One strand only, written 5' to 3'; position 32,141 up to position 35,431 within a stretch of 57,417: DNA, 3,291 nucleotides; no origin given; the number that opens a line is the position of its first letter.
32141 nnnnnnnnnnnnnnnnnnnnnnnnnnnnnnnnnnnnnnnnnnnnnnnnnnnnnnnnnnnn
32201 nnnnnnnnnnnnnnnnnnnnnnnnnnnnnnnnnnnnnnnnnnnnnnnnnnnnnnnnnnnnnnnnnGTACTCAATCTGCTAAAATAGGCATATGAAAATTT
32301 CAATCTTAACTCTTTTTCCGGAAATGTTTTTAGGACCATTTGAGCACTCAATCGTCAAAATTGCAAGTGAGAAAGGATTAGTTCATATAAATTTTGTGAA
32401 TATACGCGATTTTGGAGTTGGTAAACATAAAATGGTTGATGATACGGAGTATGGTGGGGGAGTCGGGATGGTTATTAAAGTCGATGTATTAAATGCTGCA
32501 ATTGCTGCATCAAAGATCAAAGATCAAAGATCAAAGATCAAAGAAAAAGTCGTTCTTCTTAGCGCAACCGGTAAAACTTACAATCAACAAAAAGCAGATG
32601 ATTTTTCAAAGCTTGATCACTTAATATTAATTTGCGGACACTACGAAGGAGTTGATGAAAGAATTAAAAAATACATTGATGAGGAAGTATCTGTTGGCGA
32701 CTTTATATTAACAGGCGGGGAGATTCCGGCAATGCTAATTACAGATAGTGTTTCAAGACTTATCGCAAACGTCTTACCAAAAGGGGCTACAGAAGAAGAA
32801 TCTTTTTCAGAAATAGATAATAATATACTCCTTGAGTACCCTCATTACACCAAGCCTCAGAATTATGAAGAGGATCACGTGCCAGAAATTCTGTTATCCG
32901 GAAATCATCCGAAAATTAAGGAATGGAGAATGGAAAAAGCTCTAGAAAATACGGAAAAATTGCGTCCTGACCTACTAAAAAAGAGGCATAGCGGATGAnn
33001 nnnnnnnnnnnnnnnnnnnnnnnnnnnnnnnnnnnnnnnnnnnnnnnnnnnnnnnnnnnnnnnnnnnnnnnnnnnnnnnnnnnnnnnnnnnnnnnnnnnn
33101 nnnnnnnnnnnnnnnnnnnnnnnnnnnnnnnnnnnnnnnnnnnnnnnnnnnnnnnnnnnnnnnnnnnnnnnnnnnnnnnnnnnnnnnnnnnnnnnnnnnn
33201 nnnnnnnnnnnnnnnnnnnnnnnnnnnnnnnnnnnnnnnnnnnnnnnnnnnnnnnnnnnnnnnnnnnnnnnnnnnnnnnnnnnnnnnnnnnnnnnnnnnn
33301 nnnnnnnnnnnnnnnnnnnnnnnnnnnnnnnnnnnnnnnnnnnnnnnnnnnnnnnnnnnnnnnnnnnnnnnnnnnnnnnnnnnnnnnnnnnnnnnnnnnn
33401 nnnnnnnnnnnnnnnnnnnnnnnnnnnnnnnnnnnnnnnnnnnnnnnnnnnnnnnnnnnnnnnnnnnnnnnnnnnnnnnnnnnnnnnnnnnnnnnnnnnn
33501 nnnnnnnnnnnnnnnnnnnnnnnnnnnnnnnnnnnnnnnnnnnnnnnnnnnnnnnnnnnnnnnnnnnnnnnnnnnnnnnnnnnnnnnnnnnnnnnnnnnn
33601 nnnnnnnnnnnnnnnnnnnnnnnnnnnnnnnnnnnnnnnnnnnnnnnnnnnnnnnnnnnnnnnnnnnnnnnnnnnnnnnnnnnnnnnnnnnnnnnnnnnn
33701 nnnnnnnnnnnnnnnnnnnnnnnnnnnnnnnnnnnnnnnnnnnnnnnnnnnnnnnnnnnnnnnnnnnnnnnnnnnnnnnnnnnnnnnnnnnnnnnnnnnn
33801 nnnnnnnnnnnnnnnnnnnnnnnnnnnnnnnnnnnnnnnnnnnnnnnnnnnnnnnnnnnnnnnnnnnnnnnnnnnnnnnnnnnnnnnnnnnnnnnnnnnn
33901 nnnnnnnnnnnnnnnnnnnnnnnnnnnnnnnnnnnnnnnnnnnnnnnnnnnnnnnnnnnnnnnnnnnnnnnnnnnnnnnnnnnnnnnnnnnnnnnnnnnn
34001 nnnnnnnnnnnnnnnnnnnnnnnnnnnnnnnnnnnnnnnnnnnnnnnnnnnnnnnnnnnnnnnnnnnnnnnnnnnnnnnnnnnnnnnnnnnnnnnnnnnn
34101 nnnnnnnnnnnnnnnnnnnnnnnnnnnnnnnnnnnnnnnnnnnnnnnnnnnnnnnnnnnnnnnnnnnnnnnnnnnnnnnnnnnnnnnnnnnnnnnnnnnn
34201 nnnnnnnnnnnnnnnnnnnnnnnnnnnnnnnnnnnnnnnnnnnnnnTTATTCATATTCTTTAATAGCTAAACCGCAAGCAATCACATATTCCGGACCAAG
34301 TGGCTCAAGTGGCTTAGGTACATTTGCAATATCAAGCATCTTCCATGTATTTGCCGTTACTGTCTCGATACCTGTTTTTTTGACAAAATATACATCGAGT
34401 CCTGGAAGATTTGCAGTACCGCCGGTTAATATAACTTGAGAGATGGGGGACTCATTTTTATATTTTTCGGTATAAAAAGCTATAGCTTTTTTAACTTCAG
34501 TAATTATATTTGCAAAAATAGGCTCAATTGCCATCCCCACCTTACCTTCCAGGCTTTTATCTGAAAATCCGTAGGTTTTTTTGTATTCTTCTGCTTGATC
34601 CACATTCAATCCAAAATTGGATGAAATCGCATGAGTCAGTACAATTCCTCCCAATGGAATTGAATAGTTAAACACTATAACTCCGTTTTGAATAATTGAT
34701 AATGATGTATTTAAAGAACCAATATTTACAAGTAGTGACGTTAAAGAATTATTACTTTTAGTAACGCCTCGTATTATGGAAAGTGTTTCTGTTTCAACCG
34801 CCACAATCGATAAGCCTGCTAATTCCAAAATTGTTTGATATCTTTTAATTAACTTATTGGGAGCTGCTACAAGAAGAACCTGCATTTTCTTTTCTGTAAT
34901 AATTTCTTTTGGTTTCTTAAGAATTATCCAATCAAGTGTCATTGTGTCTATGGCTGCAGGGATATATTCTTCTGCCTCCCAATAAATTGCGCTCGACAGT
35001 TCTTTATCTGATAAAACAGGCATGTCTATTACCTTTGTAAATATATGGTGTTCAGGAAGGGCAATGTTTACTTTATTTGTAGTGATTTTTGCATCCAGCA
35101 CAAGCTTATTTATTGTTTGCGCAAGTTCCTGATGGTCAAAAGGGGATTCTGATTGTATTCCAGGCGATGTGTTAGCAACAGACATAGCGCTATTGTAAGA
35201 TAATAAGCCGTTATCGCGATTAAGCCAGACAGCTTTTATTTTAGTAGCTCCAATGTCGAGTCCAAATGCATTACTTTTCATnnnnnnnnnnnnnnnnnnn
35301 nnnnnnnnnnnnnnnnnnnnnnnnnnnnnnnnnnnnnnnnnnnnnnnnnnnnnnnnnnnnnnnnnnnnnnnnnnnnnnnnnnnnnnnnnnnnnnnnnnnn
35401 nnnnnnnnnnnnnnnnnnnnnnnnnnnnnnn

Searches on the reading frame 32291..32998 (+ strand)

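Call 103: search_protein_families(library=pfam, proteins=[window:32291-32998:+], max_evalue=0.0001)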
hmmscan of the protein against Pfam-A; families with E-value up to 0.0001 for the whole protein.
window:32291-32998:+ (235 aa): 1 family
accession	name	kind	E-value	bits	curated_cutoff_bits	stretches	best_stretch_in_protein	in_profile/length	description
PF01746.26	tRNA_m1G_MT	-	6.7e-54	183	27.3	1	24-226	3-195/195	tRNA (Guanine-1)-methyltransferase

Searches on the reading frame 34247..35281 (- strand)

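Call 103: search_protein_families(library=pfam, proteins=[window:34247-35281:-], max_evalue=0.0001)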
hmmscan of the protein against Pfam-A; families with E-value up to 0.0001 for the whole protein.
window:34247-35281:- (344 aa): 4 families
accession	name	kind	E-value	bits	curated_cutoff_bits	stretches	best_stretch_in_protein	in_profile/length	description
PF11104.14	PilM_2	-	6.6e-52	177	27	1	7-342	1-339/340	Type IV pilus assembly protein PilM;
PF14450.12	FtsA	-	5.1e-13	49.9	31.8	1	184-308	2-108/127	Cell division protein FtsA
PF25216.1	Volactin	-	1.4e-07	31.8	35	1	178-301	164-289/321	Volactin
PF06723.19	MreB_Mbl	-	6.4e-07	29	27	0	247-311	241-305/327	MreB/Mbl protein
